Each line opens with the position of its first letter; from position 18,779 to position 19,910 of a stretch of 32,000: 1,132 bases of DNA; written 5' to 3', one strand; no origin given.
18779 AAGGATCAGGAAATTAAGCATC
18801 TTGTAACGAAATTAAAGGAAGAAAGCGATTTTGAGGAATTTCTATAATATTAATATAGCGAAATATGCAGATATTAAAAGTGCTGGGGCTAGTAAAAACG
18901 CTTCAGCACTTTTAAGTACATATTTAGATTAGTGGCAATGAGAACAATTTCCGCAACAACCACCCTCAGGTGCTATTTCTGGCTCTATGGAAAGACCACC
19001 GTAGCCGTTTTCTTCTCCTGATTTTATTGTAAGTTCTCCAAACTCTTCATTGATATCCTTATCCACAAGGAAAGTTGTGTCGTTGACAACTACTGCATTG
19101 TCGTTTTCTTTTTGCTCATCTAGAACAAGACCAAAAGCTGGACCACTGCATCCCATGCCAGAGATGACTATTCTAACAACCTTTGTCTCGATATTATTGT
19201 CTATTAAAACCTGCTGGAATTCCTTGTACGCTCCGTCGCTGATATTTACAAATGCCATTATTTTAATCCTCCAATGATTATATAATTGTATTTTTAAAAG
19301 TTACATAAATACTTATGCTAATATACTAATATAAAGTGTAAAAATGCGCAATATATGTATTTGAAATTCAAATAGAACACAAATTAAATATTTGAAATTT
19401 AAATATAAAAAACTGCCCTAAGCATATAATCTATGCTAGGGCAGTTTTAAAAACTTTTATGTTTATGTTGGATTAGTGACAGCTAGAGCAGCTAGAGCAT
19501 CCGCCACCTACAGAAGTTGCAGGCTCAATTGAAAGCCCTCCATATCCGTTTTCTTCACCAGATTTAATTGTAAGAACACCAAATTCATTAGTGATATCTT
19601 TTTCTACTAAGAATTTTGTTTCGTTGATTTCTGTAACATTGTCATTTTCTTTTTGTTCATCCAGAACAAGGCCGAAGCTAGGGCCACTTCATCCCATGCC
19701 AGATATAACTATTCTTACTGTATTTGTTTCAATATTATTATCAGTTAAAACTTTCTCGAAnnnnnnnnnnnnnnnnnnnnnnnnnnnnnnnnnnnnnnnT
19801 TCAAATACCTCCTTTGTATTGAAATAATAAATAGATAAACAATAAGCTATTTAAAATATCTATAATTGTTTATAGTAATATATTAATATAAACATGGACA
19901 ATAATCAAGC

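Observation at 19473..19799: Unannotated HesB/IscA-like gene with an in-frame TGA at the conserved cysteine: predicted selenoprotein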

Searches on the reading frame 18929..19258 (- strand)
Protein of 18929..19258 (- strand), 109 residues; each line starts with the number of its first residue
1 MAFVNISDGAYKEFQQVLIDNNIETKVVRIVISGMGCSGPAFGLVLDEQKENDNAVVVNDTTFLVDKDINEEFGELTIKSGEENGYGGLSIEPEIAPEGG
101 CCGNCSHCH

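Call 6: search_protein_families(library=ncbifam, proteins=[window:18932-19258:-], max_evalue=1)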
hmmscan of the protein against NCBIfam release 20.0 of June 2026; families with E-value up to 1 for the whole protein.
seq(109 aa): 10 families
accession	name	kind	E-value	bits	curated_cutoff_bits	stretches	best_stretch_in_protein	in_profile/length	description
TIGR01911.1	HesB_rel_seleno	subfamily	2.7e-27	95.2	66.35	1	1-92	1-92/92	HesB-like protein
NF038090.1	IscA_HesB_Se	subfamily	1.2e-17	64.1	85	1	4-103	2-100/101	IscA/HesB family protein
TIGR00049.1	TIGR00049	subfamily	3.2e-08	33.7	58.8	1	4-92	1-90/106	iron-sulfur cluster assembly accessory protein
NF010147.0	PRK13623.1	equivalog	3e-07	30.7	117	1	4-66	10-73/115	iron-sulfur cluster insertion protein ErpA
NF033940.1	ErpA_rel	equivalog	6e-07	29.6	65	1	1-75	1-78/95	ErpA-related iron-sulfur cluster insertion protein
TIGR01997.1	sufA_proteo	equivalog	0.0036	17.5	136.2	1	4-57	3-56/107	Fe-S cluster assembly scaffold SufA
TIGR02128.1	G6PI_arch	equivalog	0.028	13.3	213.9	1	11-63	6-60/308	bifunctional phosphoglucose/phosphomannose isomerase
NF007050.0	PRK09504.1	equivalog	0.039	14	161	1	6-58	20-69/122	Fe-S cluster assembly scaffold SufA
NF041613.1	fdxn_Azotob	equivalog_domain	0.15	12.3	195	1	7-41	29-60/107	2Fe-2S ferredoxin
NF004354.0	PRK05731.2-3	equivalog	0.16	11.3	204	1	4-54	190-240/273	thiamine-phosphate kinase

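Call 7: search_protein_families(library=pfam, proteins=[window:18932-19258:-], max_evalue=1)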
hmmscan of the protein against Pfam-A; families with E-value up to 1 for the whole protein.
seq(109 aa): 1 family
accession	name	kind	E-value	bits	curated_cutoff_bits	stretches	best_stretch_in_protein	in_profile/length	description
PF04763.17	DUF562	-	0.12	12.2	25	1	44-90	8-53/146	Protein of unknown function (DUF562)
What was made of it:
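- On A-type Fe-S carrier (IscA/SufA/ErpA; TIGR00049, Pfam Fe-S_biosyn): There is no Pfam hit at E <= 1 (calls 6, 7).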

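Call 11: find_encoding_contigs(protein=window:18929-19258:-, flank=10000, max_places=6)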
Protein window:18929-19258:- (109 aa): 4 contigs read that carry it; 3 places shown.
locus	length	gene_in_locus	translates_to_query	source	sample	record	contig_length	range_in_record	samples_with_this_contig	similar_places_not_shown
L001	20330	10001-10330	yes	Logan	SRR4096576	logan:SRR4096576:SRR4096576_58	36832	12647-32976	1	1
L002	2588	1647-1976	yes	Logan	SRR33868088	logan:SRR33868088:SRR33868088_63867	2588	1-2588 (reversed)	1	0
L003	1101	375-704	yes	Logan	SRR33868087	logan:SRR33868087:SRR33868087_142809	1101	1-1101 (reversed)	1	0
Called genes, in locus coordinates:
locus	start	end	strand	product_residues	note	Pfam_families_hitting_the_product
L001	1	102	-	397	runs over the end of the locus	PF00155:Aminotran_1_2, PF01053:Cys_Met_Meta_PP (faint)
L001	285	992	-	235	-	PF01553:Acyltransferase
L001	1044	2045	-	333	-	PF08331:QueG_DUF1730, PF00037:Fer4 (faint), PF12838:Fer4_7 (weak), PF13484:Fer4_16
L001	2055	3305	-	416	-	PF00070:Pyr_redox (faint), PF00890:FAD_binding_2 (weak), PF01134:GIDA (weak), PF01266:DAO (weak), PF07992:Pyr_redox_2, PF12831:FAD_oxidored (weak), PF13450:NAD_binding_8 (weak), PF13738:Pyr_redox_3, +1 more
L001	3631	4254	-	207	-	PF00571:CBS (weak)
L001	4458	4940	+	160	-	PF02367:TsaE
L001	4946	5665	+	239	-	PF00814:TsaD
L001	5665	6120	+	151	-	PF13302:Acetyltransf_3 (weak), PF13673:Acetyltransf_10, PF00583:Acetyltransf_1, PF13508:Acetyltransf_7, PF08445:FR47 (weak)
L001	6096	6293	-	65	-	-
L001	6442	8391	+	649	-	PF00005:ABC_tran, PF02463:SMC_N (faint), PF07693:KAP_NTPase (faint), PF13555:AAA_29 (faint), PF01926:MMR_HSR1 (faint), PF12848:ABC_tran_Xtn, PF00005:ABC_tran, PF16326:ABC_tran_CTD, +1 more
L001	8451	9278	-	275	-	PF20511:PMI_typeI_cat (faint), PF07883:Cupin_2 (faint)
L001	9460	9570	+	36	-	-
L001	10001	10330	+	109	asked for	-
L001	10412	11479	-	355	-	PF00483:NTP_transferase, PF12804:NTP_transf_3 (weak), PF22640:ManC_GMP_beta-helix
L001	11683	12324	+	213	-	PF13483:Lactamase_B_3, PF12706:Lactamase_B_2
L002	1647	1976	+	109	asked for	-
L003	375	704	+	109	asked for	-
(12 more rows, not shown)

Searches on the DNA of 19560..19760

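Call 66: search_rna_families(source=window, start=19560, end=19760, threshold=evalue, max_evalue=10, show_alignments=3)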
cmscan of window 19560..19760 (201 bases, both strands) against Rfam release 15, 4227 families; matches with E-value up to 10: 9.
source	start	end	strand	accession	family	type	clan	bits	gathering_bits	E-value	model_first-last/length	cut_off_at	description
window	19726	19751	-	RF01318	CRISPR-DR5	Gene; CRISPR;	CL00015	22.1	40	0.26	1-37/37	no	CRISPR RNA direct repeat element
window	19685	19757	-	RF02153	NBR2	Gene; lncRNA;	-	17.2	40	2.3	1-63/63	no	Neighbour of BRCA1 gene 2 converved region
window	19617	19668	-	RF00086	SNORD27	Gene; snRNA; snoRNA; CD-box;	-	14.7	52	8.3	1-71/71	no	Small nucleolar RNA SNORD27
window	19560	19614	+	RF02392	sau-53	Gene; sRNA;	-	12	100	3.7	132-192/192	5'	Staphylococcus sRNA sau-53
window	19609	19725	+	RF02701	PsrR1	Gene; sRNA;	-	12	42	8.2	1-79/79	no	Photosynthesis regulatory RNA1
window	19738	19756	-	RF01424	snoR118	Gene; snRNA; snoRNA; CD-box;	CL00071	11.8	44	4.8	74-92/92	no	small nucleolar RNA snoR118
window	19629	19715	-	RF02248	Six3os1_3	Gene; lncRNA;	-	11.7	40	0.68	1-75/75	no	Six3os1 conserved region 3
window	19644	19760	-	RF03159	RAGATH-7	Gene; sRNA;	-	10.8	111.8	3.2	88-208/208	5'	RAGATH-7 RNA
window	19560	19703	-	RF04128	MIR8562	Gene; miRNA;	-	10.7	211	10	1-166/242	3'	MIR8562 microRNA precursor family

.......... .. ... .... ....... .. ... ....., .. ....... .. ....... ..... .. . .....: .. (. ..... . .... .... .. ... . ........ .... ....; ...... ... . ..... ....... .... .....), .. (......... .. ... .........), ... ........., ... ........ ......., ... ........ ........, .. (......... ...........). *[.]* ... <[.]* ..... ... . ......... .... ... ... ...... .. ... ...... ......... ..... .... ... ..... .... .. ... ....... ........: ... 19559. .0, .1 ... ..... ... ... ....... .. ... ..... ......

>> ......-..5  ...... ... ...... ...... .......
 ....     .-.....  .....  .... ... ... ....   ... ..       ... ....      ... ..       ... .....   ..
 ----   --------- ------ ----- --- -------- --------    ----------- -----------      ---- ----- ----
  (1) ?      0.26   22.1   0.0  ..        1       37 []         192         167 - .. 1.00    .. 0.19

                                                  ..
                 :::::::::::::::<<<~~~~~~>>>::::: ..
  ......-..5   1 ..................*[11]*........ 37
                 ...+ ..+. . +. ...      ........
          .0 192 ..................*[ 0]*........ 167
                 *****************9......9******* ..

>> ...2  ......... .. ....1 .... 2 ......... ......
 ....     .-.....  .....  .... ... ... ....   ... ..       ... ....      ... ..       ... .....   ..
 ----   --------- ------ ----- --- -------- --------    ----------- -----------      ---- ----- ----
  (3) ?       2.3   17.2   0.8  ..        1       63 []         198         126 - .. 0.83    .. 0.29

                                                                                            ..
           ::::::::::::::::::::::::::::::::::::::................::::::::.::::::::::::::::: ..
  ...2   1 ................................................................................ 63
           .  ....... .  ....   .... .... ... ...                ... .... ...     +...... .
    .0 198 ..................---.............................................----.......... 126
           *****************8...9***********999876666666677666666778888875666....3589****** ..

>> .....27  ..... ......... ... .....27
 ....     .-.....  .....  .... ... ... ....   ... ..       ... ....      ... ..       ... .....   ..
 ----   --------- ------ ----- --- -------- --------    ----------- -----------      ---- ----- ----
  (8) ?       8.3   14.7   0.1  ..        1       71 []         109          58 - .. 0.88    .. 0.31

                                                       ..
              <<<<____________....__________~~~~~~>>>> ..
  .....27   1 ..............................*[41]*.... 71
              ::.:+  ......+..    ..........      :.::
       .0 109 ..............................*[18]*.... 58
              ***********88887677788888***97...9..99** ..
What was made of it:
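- Closest known: Bacterial SECIS elements. Different: It is conserved at the sequence level across phyla, and it is not captured by any Rfam model (call 66).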
